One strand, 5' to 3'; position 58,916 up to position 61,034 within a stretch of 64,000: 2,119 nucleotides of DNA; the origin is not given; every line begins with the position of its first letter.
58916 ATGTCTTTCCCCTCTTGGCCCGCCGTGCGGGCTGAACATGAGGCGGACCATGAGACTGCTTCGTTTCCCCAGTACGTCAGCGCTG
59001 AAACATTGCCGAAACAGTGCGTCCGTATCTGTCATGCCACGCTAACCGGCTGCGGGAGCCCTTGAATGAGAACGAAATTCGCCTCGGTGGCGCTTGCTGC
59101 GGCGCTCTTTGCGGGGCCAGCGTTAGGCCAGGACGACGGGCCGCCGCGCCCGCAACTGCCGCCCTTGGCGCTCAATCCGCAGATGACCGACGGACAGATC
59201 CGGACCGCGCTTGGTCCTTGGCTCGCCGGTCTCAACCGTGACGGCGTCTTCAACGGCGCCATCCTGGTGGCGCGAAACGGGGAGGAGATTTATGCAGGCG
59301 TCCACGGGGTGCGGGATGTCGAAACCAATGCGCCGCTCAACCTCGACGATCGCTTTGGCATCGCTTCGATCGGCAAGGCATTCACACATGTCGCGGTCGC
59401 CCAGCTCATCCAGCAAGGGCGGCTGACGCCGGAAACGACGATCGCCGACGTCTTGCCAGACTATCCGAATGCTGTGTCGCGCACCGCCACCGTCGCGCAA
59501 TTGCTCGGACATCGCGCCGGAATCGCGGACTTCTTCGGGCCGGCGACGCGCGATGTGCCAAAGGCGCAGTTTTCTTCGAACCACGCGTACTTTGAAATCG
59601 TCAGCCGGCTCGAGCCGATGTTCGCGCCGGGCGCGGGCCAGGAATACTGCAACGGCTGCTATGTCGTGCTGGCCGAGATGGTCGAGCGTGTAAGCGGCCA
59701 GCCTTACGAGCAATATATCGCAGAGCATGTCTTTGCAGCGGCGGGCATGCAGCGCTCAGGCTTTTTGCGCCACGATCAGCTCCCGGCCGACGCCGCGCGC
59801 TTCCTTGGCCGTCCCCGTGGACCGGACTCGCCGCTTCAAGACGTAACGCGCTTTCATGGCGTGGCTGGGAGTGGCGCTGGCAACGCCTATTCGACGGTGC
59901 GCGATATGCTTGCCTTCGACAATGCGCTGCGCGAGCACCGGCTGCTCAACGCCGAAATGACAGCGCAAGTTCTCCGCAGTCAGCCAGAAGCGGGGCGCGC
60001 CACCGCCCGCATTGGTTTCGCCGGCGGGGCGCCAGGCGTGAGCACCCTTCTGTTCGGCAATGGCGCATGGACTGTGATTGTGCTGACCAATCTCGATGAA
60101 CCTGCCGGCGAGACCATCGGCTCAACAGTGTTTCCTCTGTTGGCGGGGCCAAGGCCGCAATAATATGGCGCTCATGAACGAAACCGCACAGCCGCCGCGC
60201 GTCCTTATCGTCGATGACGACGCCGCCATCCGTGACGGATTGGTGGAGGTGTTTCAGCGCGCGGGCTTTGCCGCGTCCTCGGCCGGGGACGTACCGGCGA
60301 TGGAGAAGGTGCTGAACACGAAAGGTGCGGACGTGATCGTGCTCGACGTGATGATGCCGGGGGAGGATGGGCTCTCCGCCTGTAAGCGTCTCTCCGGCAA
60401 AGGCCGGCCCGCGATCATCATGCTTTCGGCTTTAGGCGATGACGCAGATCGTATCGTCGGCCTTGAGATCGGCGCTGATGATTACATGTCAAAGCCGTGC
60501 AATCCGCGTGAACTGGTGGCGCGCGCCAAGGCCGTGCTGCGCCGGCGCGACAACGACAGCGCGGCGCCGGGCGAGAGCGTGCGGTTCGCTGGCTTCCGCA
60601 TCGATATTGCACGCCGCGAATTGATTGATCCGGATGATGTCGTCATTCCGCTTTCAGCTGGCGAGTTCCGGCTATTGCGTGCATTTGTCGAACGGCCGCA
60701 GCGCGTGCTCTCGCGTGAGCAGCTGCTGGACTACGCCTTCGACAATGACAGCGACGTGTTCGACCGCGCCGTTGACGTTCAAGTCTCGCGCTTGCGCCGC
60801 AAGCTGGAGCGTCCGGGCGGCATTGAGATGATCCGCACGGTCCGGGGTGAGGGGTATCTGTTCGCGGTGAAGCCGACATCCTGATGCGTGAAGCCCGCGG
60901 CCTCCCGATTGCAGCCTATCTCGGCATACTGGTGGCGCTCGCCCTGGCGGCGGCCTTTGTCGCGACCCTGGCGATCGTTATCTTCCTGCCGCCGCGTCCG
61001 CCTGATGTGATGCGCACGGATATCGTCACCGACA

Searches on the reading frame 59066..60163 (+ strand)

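Call 63: search_protein_families(library=pfam, proteins=[window:59066-60163:+], max_evalue=0.01)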
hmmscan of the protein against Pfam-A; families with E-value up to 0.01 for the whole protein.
window:59066-60163:+ (365 aa): 3 families
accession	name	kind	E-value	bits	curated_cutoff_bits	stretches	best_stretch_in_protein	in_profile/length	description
PF00144.29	Beta-lactamase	-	1.5e-47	162.8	27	1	63-311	16-257/329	Beta-lactamase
PF19664.4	DUF6167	-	0.0011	19.5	27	1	64-129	4-65/96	Family of unknown function (DUF6167)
PF13354.11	Beta-lactamase2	-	0.0039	17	22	0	83-126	5-50/214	Beta-lactamase enzyme family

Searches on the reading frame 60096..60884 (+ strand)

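Call 63: search_protein_families(library=pfam, proteins=[window:60096-60884:+], max_evalue=0.01)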
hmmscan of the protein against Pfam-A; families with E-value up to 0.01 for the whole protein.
window:60096-60884:+ (262 aa): 2 families
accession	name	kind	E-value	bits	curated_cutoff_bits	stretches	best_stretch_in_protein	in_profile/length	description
PF00072.30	Response_reg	-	2.6e-26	92.4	30.2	1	36-144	1-110/111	Response regulator receiver domain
PF00486.34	Trans_reg_C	-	1e-22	80.4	26.2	1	184-256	4-77/77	Transcriptional regulatory protein, C terminal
